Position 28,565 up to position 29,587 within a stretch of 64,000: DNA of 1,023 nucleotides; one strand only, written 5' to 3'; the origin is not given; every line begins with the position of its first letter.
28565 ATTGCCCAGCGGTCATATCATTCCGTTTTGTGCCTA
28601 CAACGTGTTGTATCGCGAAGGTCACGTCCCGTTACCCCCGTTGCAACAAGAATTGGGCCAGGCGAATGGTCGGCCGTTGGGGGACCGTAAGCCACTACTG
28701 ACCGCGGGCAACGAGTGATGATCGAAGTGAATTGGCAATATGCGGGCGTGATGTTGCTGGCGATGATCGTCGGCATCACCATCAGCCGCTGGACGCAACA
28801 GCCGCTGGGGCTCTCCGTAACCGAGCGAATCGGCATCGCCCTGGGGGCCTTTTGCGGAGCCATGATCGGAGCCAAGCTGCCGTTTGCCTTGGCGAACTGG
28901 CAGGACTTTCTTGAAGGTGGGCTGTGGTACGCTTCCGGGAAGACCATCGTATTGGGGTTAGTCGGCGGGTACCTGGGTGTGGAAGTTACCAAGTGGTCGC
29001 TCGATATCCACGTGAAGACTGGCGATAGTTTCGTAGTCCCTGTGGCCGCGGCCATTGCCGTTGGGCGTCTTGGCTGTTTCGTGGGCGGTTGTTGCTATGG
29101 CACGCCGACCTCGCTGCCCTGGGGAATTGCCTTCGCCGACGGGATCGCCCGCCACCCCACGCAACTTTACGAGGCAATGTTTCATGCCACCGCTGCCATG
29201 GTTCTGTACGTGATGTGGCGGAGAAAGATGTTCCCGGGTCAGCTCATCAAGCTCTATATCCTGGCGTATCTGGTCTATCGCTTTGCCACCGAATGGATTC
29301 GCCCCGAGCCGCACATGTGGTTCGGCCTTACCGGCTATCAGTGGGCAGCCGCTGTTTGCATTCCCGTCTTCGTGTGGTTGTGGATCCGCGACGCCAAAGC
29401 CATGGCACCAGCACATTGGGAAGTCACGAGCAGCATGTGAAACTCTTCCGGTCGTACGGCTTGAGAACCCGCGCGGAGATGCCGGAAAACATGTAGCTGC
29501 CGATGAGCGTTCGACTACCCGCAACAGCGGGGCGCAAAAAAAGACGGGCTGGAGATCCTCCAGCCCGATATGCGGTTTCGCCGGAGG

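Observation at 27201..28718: Tes / GDGT-MAS-like multi-cluster radical SAM enzyme in a planctomycete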

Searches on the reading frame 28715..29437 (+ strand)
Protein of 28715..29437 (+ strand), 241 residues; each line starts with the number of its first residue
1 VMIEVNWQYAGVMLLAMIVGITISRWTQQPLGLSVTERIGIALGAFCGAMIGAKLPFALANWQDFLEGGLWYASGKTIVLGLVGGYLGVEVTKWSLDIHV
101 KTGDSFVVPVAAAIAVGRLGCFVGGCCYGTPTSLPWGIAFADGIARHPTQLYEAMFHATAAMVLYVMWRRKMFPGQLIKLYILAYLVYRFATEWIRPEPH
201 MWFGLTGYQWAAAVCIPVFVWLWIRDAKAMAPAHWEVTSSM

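Call 3: search_protein_families(library=pfam, proteins=[window:28715-29437:+], max_evalue=0.01)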
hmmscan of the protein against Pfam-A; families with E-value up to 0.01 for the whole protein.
window:28715-29437:+ (241 aa): 1 family
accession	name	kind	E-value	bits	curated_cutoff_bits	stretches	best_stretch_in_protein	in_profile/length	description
PF01790.23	LGT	-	5.4e-28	98.4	24.9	1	3-224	9-239/240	Prolipoprotein diacylglyceryl transferase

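Call 4: search_protein_families(library=ncbifam, proteins=[window:28715-29437:+], max_evalue=0.01)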
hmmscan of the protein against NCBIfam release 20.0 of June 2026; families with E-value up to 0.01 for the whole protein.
window:28715-29437:+ (241 aa): 6 families
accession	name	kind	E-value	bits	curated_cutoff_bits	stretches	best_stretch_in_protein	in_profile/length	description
NF000778.0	PRK00052.3-4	equivalog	1.3e-26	93.8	334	1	11-210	17-228/252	prolipoprotein diacylglyceryl transferase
TIGR00544.1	lgt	equivalog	8.9e-13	48.2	118.9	1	3-203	20-241/280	prolipoprotein diacylglyceryl transferase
NF000775.0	PRK00052.2-5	equivalog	7.7e-11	41.8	428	1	113-203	151-250/288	prolipoprotein diacylglyceryl transferase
NF009611.0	PRK13108.1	equivalog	1.3e-06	27.7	636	1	52-138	87-164/476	prolipoprotein diacylglyceryl transferase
NF000777.0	PRK00052.3-2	equivalog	0.0012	18.4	558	1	60-137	93-177/310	prolipoprotein diacylglyceryl transferase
NF000784.0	PRK00052.4-5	subfamily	0.0025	17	409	1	5-140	13-153/298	prolipoprotein diacylglyceryl transferase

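Call 43: search_solved_structures(query=window:28715-29437:+, max_evalue=1, show_alignments=1)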
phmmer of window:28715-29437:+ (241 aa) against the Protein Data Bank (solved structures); distinct sequences matched with E-value up to 1: 1.
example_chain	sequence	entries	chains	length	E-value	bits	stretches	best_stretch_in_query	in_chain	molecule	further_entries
5azb_A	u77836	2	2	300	9.6e-05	25.4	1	144-204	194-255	Prolipoprotein diacylglyceryl transferase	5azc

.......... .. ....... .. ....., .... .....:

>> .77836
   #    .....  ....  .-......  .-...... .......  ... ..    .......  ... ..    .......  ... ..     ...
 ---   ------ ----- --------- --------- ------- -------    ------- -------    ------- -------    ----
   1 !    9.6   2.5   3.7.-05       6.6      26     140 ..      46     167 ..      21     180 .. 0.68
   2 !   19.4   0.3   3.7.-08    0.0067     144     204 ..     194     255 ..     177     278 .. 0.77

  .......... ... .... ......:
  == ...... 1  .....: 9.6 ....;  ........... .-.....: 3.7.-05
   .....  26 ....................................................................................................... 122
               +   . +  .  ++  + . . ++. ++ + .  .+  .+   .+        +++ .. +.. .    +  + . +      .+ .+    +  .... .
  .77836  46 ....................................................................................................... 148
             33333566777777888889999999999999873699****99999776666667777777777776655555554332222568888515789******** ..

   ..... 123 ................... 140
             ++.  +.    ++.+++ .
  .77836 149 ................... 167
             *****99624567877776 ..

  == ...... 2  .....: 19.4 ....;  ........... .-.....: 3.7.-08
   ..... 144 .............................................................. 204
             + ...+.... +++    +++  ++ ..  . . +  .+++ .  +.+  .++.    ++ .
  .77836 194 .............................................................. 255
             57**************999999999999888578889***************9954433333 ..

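Call 47: find_homologous_proteins(query=window:28715-29437:+, max_evalue=0.00001)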
Query window:28715-29437:+ (241 aa): 2859 proteins with E <= 0.00001 among 5163 candidates; the best 120 are listed.
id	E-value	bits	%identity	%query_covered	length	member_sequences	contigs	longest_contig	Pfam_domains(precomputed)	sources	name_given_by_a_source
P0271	5.1e-156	536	98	100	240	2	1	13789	PF01790.24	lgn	-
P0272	2.0e-152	524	95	100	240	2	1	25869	PF01790.24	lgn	-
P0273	6.0e-145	500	90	100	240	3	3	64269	PF01790.24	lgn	-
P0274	2.5e-128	445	78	100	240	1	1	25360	PF01790.24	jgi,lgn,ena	-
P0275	2.4e-124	432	77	99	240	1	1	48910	PF01790.24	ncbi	-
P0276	1.7e-97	344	68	90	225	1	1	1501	PF01790.24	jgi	jgi:phosphatidylglycerol:prolipoprotein diacylglycerol transferase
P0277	2.2e-97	344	66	91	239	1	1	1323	PF01790.24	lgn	-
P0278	2.0e-96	341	62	95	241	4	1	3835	PF01790.24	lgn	-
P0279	4.7e-96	340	66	92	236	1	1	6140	PF01790.24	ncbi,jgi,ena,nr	ncbi:MAG TPA: prolipoprotein diacylglyceryl transferase family protein [Pirellulales bacterium]|nr:p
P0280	7.3e-96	339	63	96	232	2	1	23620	PF01790.24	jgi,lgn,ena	-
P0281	1.1e-95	338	66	93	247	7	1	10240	PF01790.24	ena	-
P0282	1.3e-95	338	65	91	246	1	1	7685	PF01790.24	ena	-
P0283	1.8e-95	338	60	98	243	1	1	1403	PF01790.24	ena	-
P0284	2.0e-95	337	67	91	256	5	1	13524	PF01790.24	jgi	jgi:phosphatidylglycerol:prolipoprotein diacylglycerol transferase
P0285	3.7e-95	337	67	91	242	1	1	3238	PF01790.24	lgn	-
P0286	3.7e-95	337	64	95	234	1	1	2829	PF01790.24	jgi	jgi:phosphatidylglycerol:prolipoprotein diacylglycerol transferase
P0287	1.1e-94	335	62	96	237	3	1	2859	PF01790.24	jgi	jgi:phosphatidylglycerol:prolipoprotein diacylglycerol transferase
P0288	1.2e-94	335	63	94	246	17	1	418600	PF01790.24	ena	-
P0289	1.5e-94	335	64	94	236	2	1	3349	PF01790.24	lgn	-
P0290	2.1e-94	334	62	96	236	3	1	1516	PF01790.24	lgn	-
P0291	2.3e-94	334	62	98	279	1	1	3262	PF01790.24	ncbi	ncbi:MAG: prolipoprotein diacylglyceryl transferase [Bythopirellula sp.]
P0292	3.6e-94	333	64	94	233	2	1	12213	PF01790.24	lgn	-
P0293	3.6e-94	333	66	93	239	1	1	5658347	PF01790.24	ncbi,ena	-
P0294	3.7e-94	333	64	94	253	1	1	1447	PF01790.24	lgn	-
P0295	3.7e-94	333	63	94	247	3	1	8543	PF01790.24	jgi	jgi:phosphatidylglycerol:prolipoprotein diacylglycerol transferase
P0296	4.8e-94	333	63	95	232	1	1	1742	PF01790.24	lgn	-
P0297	4.9e-94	333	65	94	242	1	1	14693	PF01790.24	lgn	-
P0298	5.5e-94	333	64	94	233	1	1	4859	PF01790.24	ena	-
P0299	6.2e-94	333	62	93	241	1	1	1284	PF01790.24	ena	-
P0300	6.2e-94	333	63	93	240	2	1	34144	PF01790.24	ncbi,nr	ncbi:MAG TPA: prolipoprotein diacylglyceryl transferase family protein [Pirellulales bacterium]|nr:p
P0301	6.5e-94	332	63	95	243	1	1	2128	PF01790.24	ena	-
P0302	7.5e-94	332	65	95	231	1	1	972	PF01790.24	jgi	jgi:phosphatidylglycerol:prolipoprotein diacylglycerol transferase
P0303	7.8e-94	332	65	95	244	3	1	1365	PF01790.24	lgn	-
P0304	9.6e-94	332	64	94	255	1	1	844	PF01790.24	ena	-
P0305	1.2e-93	332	62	95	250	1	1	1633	PF01790.24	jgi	jgi:phosphatidylglycerol---prolipoprotein diacylglyceryl transferase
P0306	1.3e-93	331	62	93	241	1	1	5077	PF01790.24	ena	-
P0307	1.5e-93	331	65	92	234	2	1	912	PF01790.24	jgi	jgi:phosphatidylglycerol---prolipoprotein diacylglyceryl transferase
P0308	2.4e-93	331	64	94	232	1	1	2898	PF01790.24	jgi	jgi:phosphatidylglycerol:prolipoprotein diacylglycerol transferase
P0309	2.6e-93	331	65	91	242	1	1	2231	PF01790.24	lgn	-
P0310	2.9e-93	330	66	92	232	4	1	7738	PF01790.24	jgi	jgi:phosphatidylglycerol:prolipoprotein diacylglycerol transferase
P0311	4.1e-93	330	61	97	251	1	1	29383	PF01790.24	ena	-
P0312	4.4e-93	330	62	98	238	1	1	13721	PF01790.24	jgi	jgi:phosphatidylglycerol---prolipoprotein diacylglyceryl transferase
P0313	5.2e-93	330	63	98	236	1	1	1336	PF01790.24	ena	-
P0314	6.4e-93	329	62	93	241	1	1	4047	PF01790.24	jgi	jgi:phosphatidylglycerol:prolipoprotein diacylglycerol transferase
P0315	6.7e-93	329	61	94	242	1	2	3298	PF01790.24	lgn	-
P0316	6.9e-93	329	64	93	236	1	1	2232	PF01790.24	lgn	-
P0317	6.9e-93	329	65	91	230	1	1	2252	PF01790.24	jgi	jgi:phosphatidylglycerol:prolipoprotein diacylglycerol transferase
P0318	7.8e-93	329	65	92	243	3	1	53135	PF01790.24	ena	-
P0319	9.3e-93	329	65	90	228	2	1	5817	PF01790.24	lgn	-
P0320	1.0e-92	329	64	92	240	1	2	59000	PF01790.24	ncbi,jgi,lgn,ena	-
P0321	1.1e-92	329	64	93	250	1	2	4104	PF01790.24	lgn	-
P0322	1.2e-92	328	63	93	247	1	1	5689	PF01790.24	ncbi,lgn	-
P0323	1.2e-92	328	65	92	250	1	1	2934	PF01790.24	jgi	jgi:phosphatidylglycerol:prolipoprotein diacylglycerol transferase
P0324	1.5e-92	328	61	96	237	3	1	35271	PF01790.24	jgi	-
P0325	1.9e-92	328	62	93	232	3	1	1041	PF01790.24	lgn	-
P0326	2.5e-92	327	65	90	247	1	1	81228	PF01790.24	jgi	jgi:phosphatidylglycerol---prolipoprotein diacylglyceryl transferase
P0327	2.7e-92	327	61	93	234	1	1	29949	PF01790.24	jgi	jgi:phosphatidylglycerol---prolipoprotein diacylglyceryl transferase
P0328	2.9e-92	327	63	91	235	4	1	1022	PF01790.24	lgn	-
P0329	3.2e-92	327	62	94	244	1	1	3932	PF01790.24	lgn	-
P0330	3.2e-92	327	63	93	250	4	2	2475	PF01790.24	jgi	jgi:phosphatidylglycerol:prolipoprotein diacylglycerol transferase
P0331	3.5e-92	327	65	91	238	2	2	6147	PF01790.24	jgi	jgi:phosphatidylglycerol:prolipoprotein diacylglycerol transferase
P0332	3.8e-92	327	64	94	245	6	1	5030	PF01790.24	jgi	jgi:phosphatidylglycerol---prolipoprotein diacylglyceryl transferase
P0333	3.9e-92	327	63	93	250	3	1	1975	PF01790.24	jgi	-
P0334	3.9e-92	327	64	91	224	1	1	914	PF01790.24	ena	-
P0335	4.4e-92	326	63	92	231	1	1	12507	PF01790.24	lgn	-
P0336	5.7e-92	326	64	93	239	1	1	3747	PF01790.24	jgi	jgi:phosphatidylglycerol:prolipoprotein diacylglycerol transferase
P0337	5.9e-92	326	63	92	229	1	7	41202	PF01790.24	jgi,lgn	jgi:phosphatidylglycerol:prolipoprotein diacylglycerol transferase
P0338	6.3e-92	326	62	96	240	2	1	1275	PF01790.24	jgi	jgi:phosphatidylglycerol---prolipoprotein diacylglyceryl transferase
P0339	6.4e-92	326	64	93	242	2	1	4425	PF01790.24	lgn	-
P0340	6.4e-92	326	64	93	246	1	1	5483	PF01790.24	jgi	jgi:phosphatidylglycerol:prolipoprotein diacylglycerol transferase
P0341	7.2e-92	326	63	95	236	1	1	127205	PF01790.24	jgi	jgi:phosphatidylglycerol---prolipoprotein diacylglyceryl transferase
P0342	7.6e-92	326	64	93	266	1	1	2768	PF01790.24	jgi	jgi:phosphatidylglycerol---prolipoprotein diacylglyceryl transferase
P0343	8.2e-92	326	62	93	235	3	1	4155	PF01790.24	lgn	-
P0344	8.4e-92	326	62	95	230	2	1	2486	PF01790.24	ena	-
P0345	8.7e-92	326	60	94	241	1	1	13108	PF01790.24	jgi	jgi:phosphatidylglycerol:prolipoprotein diacylglycerol transferase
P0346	8.8e-92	326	65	93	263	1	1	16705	PF01790.24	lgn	-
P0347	9.8e-92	325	65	95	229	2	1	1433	PF01790.24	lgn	-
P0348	1.0e-91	325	62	95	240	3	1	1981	PF01790.24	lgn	-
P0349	1.1e-91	325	63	94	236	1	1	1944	PF01790.24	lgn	-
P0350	1.1e-91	325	65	91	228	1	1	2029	PF01790.24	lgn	-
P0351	1.1e-91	325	63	94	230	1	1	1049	PF01790.24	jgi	jgi:phosphatidylglycerol:prolipoprotein diacylglycerol transferase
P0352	1.2e-91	325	64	92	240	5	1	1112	PF01790.24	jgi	jgi:phosphatidylglycerol---prolipoprotein diacylglyceryl transferase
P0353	1.2e-91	325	64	92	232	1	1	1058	PF01790.24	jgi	jgi:phosphatidylglycerol---prolipoprotein diacylglyceryl transferase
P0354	1.3e-91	325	61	98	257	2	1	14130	PF01790.24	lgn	-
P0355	1.4e-91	325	63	93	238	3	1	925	PF01790.24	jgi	jgi:phosphatidylglycerol:prolipoprotein diacylglycerol transferase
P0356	1.4e-91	325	63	95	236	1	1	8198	PF01790.24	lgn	-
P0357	1.8e-91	324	61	95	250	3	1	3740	PF01790.24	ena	-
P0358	2.1e-91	324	64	92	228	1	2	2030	PF01790.24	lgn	-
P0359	2.3e-91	324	62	95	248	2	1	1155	PF01790.24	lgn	-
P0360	2.3e-91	324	61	96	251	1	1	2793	PF01790.24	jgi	jgi:phosphatidylglycerol---prolipoprotein diacylglyceryl transferase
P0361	3.1e-91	324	66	92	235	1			PF01790.24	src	-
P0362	3.2e-91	324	60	98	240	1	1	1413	PF01790.24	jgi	jgi:phosphatidylglycerol---prolipoprotein diacylglyceryl transferase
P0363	3.4e-91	324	64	90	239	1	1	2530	PF01790.24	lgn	-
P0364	3.4e-91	324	63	93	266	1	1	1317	PF01790.24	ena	-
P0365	3.6e-91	323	62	93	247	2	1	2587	PF01790.24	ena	-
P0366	3.7e-91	323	61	98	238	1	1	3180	PF01790.24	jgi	jgi:phosphatidylglycerol:prolipoprotein diacylglycerol transferase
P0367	3.8e-91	323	65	93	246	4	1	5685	PF01790.24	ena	-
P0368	4.0e-91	323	63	93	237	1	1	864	PF01790.24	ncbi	-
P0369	4.1e-91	323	64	92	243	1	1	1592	PF01790.24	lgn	-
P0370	4.3e-91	323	63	92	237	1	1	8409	PF01790.24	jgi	jgi:phosphatidylglycerol:prolipoprotein diacylglycerol transferase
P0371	4.5e-91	323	63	93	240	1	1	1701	PF01790.24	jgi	jgi:phosphatidylglycerol:prolipoprotein diacylglycerol transferase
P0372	4.9e-91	323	62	93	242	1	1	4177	PF01790.24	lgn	-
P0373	6.1e-91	323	61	98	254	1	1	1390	PF01790.24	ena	-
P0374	6.5e-91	323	62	92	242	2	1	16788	PF01790.24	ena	-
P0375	6.5e-91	323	64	92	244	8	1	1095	PF01790.24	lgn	-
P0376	6.7e-91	323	61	93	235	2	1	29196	PF01790.24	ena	-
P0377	6.8e-91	323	62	95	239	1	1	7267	PF01790.24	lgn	-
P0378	7.6e-91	322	60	93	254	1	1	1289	PF01790.24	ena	-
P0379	8.2e-91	322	62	91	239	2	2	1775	PF01790.24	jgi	jgi:phosphatidylglycerol:prolipoprotein diacylglycerol transferase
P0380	8.3e-91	322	66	86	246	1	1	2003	PF01790.24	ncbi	-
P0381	8.6e-91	322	63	93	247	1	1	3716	PF01790.24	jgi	jgi:phosphatidylglycerol:prolipoprotein diacylglycerol transferase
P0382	8.6e-91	322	62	93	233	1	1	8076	PF01790.24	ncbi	-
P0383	9.7e-91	322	64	92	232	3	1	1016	PF01790.24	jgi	jgi:phosphatidylglycerol---prolipoprotein diacylglyceryl transferase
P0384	9.7e-91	322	61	94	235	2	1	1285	PF01790.24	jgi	jgi:phosphatidylglycerol:prolipoprotein diacylglycerol transferase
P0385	1.0e-90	322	65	91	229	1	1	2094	PF01790.24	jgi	jgi:phosphatidylglycerol:prolipoprotein diacylglycerol transferase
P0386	1.1e-90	322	61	95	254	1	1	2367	PF01790.24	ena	-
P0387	1.1e-90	322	63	94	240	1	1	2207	PF01790.24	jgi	jgi:phosphatidylglycerol---prolipoprotein diacylglyceryl transferase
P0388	1.3e-90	322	63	94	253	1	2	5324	PF01790.24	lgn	-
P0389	1.3e-90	322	63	93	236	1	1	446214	PF01790.24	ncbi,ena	-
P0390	1.4e-90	322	64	93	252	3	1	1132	PF01790.24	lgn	-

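Call 78: predict_structure(alignment_id=A2)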
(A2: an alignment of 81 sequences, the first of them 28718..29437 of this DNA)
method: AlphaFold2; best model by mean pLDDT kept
length: 240 residues; sequences in the alignment: 81
mean_pLDDT: 89.2   pTM: 0.86
mean pLDDT of the five models: 89.2, 89.0, 89.0, 87.6, 86.1
residues with pLDDT >= 90: 158; 70-90: 70; 50-70: 11; < 50: 1
segments of 3 or more residues with pLDDT < 50: none
pLDDT, mean of each block of 10 residues (from residue 1): 81 96 90 93 94 82 74 67 94 93 89 95 87 93 92 97 96 94 96 86 90 96 92 73
secondary structure, 60 per line:
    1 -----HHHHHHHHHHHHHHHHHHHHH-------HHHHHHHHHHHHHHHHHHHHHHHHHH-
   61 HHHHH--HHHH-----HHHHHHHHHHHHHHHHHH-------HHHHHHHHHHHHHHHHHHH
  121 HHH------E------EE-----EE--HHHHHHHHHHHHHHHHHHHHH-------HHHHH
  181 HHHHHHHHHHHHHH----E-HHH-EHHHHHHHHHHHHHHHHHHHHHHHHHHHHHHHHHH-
elements in order: H6-26 H34-59 H61-65 H68-71 H77-94 H102-123 H148-168 H176-194 H206-239

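Call 80: fold_search(model_id=the predicted structure, library=pdb)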
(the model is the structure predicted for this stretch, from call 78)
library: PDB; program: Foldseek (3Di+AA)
matches with E <= 10: 122; with E <= 0.001: 1
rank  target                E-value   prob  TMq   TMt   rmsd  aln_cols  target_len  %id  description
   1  5azb                  7.3e-06  1.00  0.59  0.51   5.8       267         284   18  Crystal structure of Escherichia coli Lgt in complex with phosphatidylglycerol and the inhibitor palmitic acid (released 2016-01-27)
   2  8wbx_A                2.7e-01  0.12  0.17  0.10  16.6       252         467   11  Cryo-EM structure of the ABCG25 bound to ABA (released 2023-09-27)
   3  28vj_B                3.7e-01  0.12  0.18  0.13  18.9       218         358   14  NorA bound to miniprotein I-23 (released 2026-04-08)
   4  8wam_A                4.5e-01  0.08  0.15  0.09  17.0       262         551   13  Cryo-EM structure of the ABCG25 E232Q mutant bound to ATP and Magnesium (released 2023-09-27)
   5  8kgv                  8.4e-01  0.05  0.14  0.08  16.8       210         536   14  Molecular mechanism of prostaglandin transporter SLCO2A1 (released 2024-08-21)
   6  5a63_C                1.1e+00  0.13  0.27  0.27  12.2       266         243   13  Cryo-EM structure of the human gamma-secretase complex at 3.4 angstrom resolution. (released 2015-08-05)
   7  8wd6_A                1.3e+00  0.04  0.16  0.11  16.9       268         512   14  Cryo-EM structure of the ABCG25 (released 2023-09-27)
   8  7r8b_A                1.6e+00  0.05  0.18  0.11  17.8       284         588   14  The structure of human ABCG5/ABCG8 supplemented with cholesterol (released 2021-09-08)
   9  8kgi_A                1.6e+00  0.05  0.17  0.12  17.4       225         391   11  Molecular mechanism of prostaglandin transporter SLCO2A1 (released 2024-08-21)
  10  8wd6_B                1.6e+00  0.04  0.16  0.10  16.9       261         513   15  Cryo-EM structure of the ABCG25 (released 2023-09-27)
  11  9r0o                  1.8e+00  0.04  0.15  0.09  18.6       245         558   12  Cryo-EM structure of rat SLCO2A1 bound to tolcapone. (released 2026-02-11)
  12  9k87_0                2.0e+00  0.04  0.15  0.15  19.2       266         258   16  Cryo-EM structure of designed zinc-induced icosahedron Cage-i53-Zn1-HEHE-5 (released 2025-10-29)
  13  3syv_A                2.1e+00  0.06  0.18  0.18  32.7       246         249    9  Crystal structure of mPACSIN 3 F-BAR domain mutant (released 2012-05-16)
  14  1sr7_A                2.2e+00  0.03  0.14  0.13  20.7       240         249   10  Progesterone Receptor Hormone Binding Domain with Bound Mometasone Furoate (released 2004-06-22)
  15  8dl8_A                2.2e+00  0.02  0.13  0.09  19.7       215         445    9  Cryo-EM structure of human ferroportin/slc40 bound to Co2+ in nanodisc (released 2022-12-07)
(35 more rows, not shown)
